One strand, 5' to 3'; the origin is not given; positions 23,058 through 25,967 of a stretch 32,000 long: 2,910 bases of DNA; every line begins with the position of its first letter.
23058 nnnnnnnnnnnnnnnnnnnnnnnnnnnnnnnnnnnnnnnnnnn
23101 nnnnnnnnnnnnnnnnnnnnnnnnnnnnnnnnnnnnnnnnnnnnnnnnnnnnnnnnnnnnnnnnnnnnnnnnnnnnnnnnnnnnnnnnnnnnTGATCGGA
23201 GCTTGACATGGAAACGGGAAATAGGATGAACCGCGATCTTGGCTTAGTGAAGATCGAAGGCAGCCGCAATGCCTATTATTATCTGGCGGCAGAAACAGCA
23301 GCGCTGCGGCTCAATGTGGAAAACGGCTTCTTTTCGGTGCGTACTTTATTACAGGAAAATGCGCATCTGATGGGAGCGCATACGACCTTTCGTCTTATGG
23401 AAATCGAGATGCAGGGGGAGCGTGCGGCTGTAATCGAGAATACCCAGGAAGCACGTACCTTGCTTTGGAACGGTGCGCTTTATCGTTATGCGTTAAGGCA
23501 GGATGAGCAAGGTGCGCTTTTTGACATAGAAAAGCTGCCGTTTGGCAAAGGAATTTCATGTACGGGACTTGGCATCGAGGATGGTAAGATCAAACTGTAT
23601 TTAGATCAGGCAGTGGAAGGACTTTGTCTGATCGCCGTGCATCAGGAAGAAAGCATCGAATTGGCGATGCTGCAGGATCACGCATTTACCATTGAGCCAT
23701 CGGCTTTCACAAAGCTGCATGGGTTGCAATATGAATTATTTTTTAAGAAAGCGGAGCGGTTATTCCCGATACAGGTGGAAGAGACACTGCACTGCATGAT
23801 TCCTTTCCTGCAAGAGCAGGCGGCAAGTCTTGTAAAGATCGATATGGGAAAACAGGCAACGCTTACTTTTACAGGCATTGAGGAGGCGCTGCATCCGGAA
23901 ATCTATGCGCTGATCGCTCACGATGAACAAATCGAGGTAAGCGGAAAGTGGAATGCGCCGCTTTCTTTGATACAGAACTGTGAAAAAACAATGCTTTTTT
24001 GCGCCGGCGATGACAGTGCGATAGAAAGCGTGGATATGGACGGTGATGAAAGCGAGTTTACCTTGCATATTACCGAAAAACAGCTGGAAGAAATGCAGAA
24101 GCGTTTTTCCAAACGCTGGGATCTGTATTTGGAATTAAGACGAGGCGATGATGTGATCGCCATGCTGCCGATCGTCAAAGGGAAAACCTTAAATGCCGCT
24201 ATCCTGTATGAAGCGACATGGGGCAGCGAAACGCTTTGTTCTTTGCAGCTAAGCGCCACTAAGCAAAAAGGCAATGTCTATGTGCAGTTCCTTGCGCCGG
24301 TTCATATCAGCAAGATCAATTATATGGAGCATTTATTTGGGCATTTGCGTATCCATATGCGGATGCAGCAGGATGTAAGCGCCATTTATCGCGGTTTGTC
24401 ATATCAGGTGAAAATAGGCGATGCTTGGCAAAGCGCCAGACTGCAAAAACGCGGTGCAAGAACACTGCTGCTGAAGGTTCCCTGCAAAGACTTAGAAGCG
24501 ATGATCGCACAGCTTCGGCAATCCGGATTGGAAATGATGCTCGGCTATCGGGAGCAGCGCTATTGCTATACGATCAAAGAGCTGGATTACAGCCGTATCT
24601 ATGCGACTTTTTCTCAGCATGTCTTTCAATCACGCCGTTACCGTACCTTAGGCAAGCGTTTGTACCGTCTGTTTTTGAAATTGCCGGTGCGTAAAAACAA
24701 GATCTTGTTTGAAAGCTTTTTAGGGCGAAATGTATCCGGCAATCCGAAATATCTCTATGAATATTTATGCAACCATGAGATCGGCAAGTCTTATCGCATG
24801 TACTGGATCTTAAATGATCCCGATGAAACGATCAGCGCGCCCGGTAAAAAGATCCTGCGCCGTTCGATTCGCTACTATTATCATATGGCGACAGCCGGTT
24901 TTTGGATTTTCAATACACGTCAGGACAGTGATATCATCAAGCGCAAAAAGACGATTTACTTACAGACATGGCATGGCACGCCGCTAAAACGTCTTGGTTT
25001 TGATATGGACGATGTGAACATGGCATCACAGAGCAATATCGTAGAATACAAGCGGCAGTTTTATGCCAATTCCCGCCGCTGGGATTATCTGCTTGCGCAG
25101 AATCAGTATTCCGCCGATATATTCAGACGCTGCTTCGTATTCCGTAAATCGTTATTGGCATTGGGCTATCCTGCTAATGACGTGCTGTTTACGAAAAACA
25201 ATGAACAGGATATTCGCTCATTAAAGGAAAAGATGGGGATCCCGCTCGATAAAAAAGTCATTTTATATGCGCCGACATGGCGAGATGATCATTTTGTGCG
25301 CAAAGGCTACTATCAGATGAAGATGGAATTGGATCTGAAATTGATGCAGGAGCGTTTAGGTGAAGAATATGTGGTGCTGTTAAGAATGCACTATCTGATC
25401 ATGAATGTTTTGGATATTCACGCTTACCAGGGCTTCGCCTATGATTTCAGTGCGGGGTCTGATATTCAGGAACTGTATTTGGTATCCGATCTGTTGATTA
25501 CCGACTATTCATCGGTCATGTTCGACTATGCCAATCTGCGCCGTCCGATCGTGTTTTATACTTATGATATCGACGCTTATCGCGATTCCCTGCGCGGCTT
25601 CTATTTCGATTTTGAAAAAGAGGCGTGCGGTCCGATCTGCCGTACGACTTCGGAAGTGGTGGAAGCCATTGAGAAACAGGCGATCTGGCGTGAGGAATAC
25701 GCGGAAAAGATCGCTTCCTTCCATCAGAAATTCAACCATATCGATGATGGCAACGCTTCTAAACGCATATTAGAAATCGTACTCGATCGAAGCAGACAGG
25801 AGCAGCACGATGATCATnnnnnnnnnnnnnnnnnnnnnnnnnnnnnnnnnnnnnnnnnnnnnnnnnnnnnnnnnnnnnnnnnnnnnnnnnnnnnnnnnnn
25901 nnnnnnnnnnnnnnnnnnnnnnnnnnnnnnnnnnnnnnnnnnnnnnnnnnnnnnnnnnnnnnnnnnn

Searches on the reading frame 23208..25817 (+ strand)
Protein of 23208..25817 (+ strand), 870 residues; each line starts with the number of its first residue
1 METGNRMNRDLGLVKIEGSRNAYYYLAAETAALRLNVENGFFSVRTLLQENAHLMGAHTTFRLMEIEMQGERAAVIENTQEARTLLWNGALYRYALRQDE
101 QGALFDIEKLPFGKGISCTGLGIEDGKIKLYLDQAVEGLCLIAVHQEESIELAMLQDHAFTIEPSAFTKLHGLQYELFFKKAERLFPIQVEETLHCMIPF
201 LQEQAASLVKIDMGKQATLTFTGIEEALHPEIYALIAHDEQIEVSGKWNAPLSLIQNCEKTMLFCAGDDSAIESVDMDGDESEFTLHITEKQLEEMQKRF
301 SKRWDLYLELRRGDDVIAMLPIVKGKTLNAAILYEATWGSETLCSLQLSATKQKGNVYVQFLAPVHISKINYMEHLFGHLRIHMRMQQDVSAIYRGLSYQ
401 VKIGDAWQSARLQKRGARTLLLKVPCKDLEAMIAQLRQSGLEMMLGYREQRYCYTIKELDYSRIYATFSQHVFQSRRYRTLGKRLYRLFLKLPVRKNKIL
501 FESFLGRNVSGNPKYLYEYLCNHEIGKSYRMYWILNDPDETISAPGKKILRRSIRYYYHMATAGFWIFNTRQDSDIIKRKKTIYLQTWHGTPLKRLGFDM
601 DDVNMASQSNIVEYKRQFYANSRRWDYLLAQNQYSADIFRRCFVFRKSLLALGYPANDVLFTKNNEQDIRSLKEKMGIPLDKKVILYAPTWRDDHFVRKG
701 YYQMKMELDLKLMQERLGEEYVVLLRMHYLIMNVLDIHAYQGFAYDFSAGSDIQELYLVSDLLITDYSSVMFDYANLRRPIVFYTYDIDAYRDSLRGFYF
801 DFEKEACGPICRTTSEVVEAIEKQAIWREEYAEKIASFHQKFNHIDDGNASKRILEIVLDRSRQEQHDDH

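Call 21: search_protein_families(library=pfam, proteins=[window:23208-25817:+], max_evalue=0.00001)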
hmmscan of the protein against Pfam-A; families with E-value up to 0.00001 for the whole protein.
window:23208-25817:+ (870 aa): 1 family
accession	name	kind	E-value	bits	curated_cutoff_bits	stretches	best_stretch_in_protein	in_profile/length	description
PF04464.20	Glyphos_transf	-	4.5e-122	408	22.1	1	485-859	2-366/367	CDP-Glycerol:Poly(glycerophosphate) glycerophosphotransferase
